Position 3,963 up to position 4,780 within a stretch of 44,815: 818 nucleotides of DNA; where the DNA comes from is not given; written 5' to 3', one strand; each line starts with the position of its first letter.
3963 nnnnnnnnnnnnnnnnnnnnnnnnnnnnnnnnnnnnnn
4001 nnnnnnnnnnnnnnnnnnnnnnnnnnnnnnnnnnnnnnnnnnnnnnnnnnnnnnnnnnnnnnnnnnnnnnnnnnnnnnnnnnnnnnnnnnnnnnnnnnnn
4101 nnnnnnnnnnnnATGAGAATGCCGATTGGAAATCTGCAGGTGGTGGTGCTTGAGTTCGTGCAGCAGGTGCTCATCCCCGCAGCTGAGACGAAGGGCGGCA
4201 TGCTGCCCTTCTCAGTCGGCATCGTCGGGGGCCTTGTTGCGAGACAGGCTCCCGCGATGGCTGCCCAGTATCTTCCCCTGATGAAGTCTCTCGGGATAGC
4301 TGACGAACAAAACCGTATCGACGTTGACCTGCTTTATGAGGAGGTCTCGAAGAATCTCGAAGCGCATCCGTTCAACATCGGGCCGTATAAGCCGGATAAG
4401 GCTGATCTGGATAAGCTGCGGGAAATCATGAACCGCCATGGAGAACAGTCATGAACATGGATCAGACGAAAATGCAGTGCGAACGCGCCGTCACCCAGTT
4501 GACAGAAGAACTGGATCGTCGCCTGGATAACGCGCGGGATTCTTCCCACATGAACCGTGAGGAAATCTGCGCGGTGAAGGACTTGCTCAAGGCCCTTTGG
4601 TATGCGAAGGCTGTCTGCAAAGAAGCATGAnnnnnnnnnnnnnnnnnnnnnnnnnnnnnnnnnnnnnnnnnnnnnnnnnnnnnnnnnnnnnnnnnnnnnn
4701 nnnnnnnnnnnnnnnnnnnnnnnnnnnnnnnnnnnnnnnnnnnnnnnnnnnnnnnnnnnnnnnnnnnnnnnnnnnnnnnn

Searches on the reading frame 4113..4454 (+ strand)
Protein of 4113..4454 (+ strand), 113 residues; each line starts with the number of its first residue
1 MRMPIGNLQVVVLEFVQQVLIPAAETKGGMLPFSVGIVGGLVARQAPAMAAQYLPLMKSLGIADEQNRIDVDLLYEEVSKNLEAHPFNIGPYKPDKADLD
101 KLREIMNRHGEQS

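Call 3: search_protein_families(library=pfam, proteins=[window:4113-4454:+], max_evalue=0.1)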
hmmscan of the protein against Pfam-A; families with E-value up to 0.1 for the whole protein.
window:4113-4454:+ (113 aa): 1 family
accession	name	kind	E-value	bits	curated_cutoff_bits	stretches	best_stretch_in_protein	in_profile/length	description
PF15978.11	TnsD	-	0.047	13.2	32.4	1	46-110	18-83/355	Tn7-like transposition protein D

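Call 6: search_protein_families(library=phrogs, proteins=[window:4113-4454:+], max_evalue=0.1)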
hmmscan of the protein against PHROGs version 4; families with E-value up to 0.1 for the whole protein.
window:4113-4454:+ (113 aa): 1 family
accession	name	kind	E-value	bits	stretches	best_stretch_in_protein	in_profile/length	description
phrog_1351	-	head and packaging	0.021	16.2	1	74-106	35-67/88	terminase small subunit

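Call 53: search_protein_families(library=padloc, proteins=[window:4113-4454:+], max_evalue=0.1)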
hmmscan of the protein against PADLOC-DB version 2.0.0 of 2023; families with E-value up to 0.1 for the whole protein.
window:4113-4454:+ (113 aa): 0 families

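Call 54: search_protein_families(library=ncbifam, proteins=[window:4113-4454:+], max_evalue=0.1)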
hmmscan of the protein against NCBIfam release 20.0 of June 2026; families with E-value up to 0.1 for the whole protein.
window:4113-4454:+ (113 aa): 0 families

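Call 79: find_homologous_proteins(query=window:4113-4454:+, max_evalue=0.001)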
Query window:4113-4454:+ (113 aa): 29 proteins with E <= 0.001 among 30 candidates.
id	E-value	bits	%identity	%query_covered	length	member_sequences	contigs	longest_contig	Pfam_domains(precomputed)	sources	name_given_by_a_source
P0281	8.0e-64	231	96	99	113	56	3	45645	-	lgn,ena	-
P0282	2.8e-51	190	77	99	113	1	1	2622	-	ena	-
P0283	1.0e-50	188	77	98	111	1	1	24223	-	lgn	-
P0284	2.0e-50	188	77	98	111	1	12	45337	-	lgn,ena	-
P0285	3.8e-49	183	77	98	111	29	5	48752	-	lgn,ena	-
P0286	1.1e-48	182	72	98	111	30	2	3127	-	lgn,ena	-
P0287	1.3e-48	182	74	98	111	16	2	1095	-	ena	-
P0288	3.8e-48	180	75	98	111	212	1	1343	-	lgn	-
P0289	9.5e-48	179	75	98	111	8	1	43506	-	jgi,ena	jgi:hypothetical protein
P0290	1.4e-46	175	74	98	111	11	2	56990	-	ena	-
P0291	5.1e-45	170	70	99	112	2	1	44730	-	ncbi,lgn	-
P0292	9.8e-45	169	67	98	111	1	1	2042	-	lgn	-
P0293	1.2e-44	169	75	89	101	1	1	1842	-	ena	-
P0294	4.4e-44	167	68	98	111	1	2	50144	-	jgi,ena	jgi:hypothetical protein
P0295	1.5e-43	165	69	99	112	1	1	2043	-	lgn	-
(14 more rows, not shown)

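Call 86: predict_structure(alignment_id=A7)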
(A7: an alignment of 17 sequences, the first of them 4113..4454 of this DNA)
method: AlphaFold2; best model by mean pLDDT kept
length: 113 residues; sequences in the alignment: 17
mean_pLDDT: 90.0   pTM: 0.79
mean pLDDT of the five models: 90.0, 89.6, 89.3, 87.8, 87.2
residues with pLDDT >= 90: 71; 70-90: 40; 50-70: 1; < 50: 1
segments of 3 or more residues with pLDDT < 50: none
pLDDT, mean of each block of 10 residues (from residue 1): 92 94 89 89 90 91 92 92 85 90 94 64
secondary structure, 60 per line:
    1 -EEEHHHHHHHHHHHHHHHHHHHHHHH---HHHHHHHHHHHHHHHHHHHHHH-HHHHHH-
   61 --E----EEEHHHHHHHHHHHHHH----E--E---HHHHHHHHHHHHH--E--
elements in order: E2-4 H5-27 H31-52 H54-59 E68-70 H71-84 H96-108

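Call 89: fold_search(model_id=the predicted structure, library=pdb)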
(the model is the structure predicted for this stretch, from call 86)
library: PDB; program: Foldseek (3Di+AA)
matches with E <= 10: 68; with E <= 0.001: 0
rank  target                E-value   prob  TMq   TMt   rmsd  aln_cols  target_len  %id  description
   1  4drb_G                2.4e+00  0.15  0.36  0.38   6.3       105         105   10  The crystal structure of FANCM bound MHF complex (released 2012-05-16)
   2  7o99_A                2.4e+00  0.06  0.24  0.20  10.4       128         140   10  diMn-sulerythrin (released 2021-12-01)
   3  1j30_B                2.6e+00  0.06  0.24  0.21  10.3       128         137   10  The crystal structure of sulerythrin, a rubrerythrin-like protein from a strictly aerobic and thermoacidiphilic archae (released 2003-10-14)
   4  9fj2_C                3.2e+00  0.05  0.24  0.17   9.8       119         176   11  Rubrerythrin from Clostridium difficile P28 (released 2025-06-11)
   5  7o93_A                3.4e+00  0.05  0.24  0.20  10.7       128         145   10  diMn-sulerythrin (released 2021-12-01)
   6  3p5q_A                3.6e+00  0.05  0.26  0.22  13.9       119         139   17  Ferric R-state human aquomethemoglobin (released 2011-06-08)
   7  8vxu_A                3.8e+00  0.07  0.29  0.31   9.7       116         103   11  Crystal structure of Gdx-Clo A60T from Small Multidrug Resistance family of transporters in complex with cetyltrimetyl (released 2024-05-08)
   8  7o91_C                3.8e+00  0.06  0.24  0.21   9.6       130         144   11  diMn-sulerythrin (released 2021-12-01)
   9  5vwx_C                4.0e+00  0.06  0.31  0.26  10.0       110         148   14  Bak core latch dimer in complex with Bim-h0-h3Glt (released 2017-11-15)
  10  7o8a_C                4.0e+00  0.06  0.26  0.22   9.7       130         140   10  diFe-sulerythrin reduced with Na-dithionite (released 2021-12-01)
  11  2ri4_C                4.0e+00  0.05  0.26  0.23  13.5       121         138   14  Crystal Structure determination of Goat Methemoglobin at 2.7 Angstrom (released 2008-10-14)
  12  7o8a_B                4.0e+00  0.05  0.26  0.22   9.8       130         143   10  diFe-sulerythrin reduced with Na-dithionite (released 2021-12-01)
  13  3d4x_A                4.0e+00  0.04  0.26  0.22  13.5       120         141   18  Crystal structure determination of cat (Felis silvestris catus) hemoglobin at 2.2 angstrom resolution (released 2009-05-19)
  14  6wk5_A                4.3e+00  0.06  0.28  0.29   9.6       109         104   12  Crystal structure of Gdx-Clo from Small Multidrug Resistance family of transporters (released 2020-10-28)
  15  7m5c_G                4.3e+00  0.06  0.32  0.28  11.2       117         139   14  Crystal Structure of human BAK in complex with WT BAK BH3 peptide (released 2022-01-12)
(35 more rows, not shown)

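Call 90: fold_search(model_id=the predicted structure, library=viral)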
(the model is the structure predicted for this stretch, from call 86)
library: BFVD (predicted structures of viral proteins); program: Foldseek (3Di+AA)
matches with E <= 10: 71; with E <= 0.001: 3
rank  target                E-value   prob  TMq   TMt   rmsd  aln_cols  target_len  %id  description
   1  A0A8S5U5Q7            7.0e-06  1.00  0.76  0.74   3.0       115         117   23  Uncharacterized protein [Podoviridae sp. cthJQ11]
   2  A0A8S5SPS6            7.5e-04  1.00  0.81  0.84   1.9       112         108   18  Uncharacterized protein [Phage sp. ctPjm15]
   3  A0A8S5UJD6            8.4e-04  1.00  0.77  0.77   2.4       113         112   18  Uncharacterized protein [Siphoviridae sp. ctTDf8]
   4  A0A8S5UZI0            1.7e-03  1.00  0.77  0.77   2.5       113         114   25  Uncharacterized protein [Siphoviridae sp. ctJT77]
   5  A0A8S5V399            3.1e-03  1.00  0.53  0.69   2.5        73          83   27  Uncharacterized protein [Caudovirales sp. ctVfb8]
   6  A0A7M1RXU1            3.9e-02  0.99  0.57  0.59   4.2       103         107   16  Uncharacterized protein [uncultured phage cr118_1]
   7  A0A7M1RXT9            6.7e-02  0.98  0.51  0.54   4.5       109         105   12  Uncharacterized protein [uncultured phage cr108_1]
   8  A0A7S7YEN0            1.4e+00  0.23  0.44  0.35   8.4       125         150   14  Uncharacterized protein [Medusavirus stheno T3]
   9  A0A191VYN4            2.2e+00  0.04  0.23  0.21  27.8       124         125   18  Uncharacterized protein [Roseobacter phage RD-1410Ws-07]
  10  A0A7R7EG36            2.6e+00  0.08  0.20  0.14   8.9        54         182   18  (no name in the UniProt tables at hand)
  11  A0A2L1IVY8            3.1e+00  0.21  0.37  0.51  11.6        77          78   14  Uncharacterized protein [Streptomyces phage BillNye]
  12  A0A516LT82            3.1e+00  0.08  0.28  0.26   9.1       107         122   11  (no name in the UniProt tables at hand)
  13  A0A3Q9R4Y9            3.5e+00  0.16  0.39  0.30   9.0        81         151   23  Uncharacterized protein [Streptomyces phage Gilson]
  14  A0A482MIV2            3.7e+00  0.05  0.27  0.11  13.3       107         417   12  Endolysin [Nodularia phage vB_NspS-kac68v162]
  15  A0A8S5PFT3            3.7e+00  0.03  0.20  0.14  17.9       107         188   19  Terminase small subunit [Siphoviridae sp. ctsxw88]
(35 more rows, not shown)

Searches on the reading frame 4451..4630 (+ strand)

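Call 3: search_protein_families(library=pfam, proteins=[window:4451-4630:+], max_evalue=0.1)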
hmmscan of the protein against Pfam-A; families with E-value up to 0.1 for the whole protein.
window:4451-4630:+ (59 aa): 1 family
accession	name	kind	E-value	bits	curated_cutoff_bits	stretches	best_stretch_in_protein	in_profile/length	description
PF13747.11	DUF4164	-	0.018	15.9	27.2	1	4-37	7-40/89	Domain of unknown function (DUF4164)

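Call 6: search_protein_families(library=phrogs, proteins=[window:4451-4630:+], max_evalue=0.1)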
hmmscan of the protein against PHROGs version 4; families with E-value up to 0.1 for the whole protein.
window:4451-4630:+ (59 aa): 0 families

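Call 53: search_protein_families(library=padloc, proteins=[window:4451-4630:+], max_evalue=0.1)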
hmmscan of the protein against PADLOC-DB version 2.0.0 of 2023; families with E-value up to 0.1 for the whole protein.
window:4451-4630:+ (59 aa): 0 families

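Call 54: search_protein_families(library=ncbifam, proteins=[window:4451-4630:+], max_evalue=0.1)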
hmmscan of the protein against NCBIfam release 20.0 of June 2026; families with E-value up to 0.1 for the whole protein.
window:4451-4630:+ (59 aa): 1 family
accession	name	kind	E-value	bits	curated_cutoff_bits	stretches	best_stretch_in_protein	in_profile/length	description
NF033885.1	conj_TraP_IncI1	equivalog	0.02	14.7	135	1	5-48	75-118/217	conjugal transfer protein TraP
